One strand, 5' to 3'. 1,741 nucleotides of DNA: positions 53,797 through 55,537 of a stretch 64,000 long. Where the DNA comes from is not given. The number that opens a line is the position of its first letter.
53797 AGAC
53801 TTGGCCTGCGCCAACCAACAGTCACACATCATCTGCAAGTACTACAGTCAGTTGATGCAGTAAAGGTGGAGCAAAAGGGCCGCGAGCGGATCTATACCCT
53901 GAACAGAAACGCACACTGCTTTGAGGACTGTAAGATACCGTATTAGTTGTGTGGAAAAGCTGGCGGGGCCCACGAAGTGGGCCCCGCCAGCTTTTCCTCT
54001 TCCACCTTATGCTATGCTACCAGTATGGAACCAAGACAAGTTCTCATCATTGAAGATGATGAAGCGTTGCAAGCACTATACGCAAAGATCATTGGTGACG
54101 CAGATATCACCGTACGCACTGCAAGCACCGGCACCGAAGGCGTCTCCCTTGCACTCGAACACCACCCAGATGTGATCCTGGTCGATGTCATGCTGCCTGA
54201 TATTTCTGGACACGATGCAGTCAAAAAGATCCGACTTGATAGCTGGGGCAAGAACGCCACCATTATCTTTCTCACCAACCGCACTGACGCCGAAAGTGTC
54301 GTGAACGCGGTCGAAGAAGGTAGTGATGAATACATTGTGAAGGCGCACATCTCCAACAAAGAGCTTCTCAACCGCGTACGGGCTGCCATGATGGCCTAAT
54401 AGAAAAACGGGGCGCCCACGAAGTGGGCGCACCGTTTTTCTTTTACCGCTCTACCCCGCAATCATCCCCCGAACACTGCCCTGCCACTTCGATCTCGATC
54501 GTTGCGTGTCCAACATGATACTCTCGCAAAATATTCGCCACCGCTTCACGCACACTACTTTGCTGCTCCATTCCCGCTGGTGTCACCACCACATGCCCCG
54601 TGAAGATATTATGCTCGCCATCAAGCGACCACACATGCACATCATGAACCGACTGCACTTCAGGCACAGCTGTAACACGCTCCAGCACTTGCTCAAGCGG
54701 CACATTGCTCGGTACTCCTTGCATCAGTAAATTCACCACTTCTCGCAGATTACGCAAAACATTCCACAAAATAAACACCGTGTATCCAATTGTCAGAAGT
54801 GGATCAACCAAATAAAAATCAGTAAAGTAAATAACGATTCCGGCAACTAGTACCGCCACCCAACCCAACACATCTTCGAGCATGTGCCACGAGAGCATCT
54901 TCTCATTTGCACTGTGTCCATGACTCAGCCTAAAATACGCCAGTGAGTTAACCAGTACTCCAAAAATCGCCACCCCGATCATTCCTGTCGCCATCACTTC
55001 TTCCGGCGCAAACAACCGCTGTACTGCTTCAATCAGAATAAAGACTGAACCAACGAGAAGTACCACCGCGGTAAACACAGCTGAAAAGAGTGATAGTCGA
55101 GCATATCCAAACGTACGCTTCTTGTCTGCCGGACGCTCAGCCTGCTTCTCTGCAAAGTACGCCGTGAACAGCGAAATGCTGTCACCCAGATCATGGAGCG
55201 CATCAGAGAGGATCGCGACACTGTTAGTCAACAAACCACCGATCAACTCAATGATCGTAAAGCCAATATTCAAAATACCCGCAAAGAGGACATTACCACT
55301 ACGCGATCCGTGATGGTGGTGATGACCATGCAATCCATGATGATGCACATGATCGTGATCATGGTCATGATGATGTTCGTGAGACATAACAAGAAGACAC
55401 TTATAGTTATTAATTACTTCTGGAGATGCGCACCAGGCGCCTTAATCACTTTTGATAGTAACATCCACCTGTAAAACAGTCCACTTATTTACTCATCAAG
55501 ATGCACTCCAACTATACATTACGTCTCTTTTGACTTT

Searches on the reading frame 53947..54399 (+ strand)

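Call 50: search_protein_families(library=pfam, proteins=[window:53947-54399:+], max_evalue=0.001)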
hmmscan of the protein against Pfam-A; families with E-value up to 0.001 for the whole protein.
window:53947-54399:+ (150 aa): 1 family
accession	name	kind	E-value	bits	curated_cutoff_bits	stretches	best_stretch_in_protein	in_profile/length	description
PF00072.30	Response_reg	-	1.7e-22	80.1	30.2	1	32-144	1-110/111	Response regulator receiver domain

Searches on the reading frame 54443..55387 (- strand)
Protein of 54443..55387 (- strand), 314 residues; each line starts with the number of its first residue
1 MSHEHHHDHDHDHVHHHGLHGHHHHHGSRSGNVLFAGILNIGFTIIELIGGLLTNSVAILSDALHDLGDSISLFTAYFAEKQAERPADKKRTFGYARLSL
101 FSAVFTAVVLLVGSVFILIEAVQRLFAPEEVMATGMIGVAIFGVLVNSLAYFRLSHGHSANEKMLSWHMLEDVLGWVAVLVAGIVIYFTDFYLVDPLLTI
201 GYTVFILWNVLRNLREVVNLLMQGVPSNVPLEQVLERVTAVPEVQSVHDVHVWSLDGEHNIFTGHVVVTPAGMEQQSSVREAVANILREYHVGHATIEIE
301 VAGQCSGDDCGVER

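Call 50: search_protein_families(library=pfam, proteins=[window:54443-55387:-], max_evalue=0.001)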
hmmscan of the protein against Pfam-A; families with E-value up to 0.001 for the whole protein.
window:54443-55387:- (314 aa): 2 families
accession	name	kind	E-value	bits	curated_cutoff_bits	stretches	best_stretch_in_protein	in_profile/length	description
PF01545.26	Cation_efflux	-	6.8e-43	147.2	26.6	1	35-222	3-198/198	Cation efflux family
PF16916.11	ZT_dimer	-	1.9e-08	34.6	26.7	1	229-300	4-76/78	Dimerisation domain of Zinc Transporter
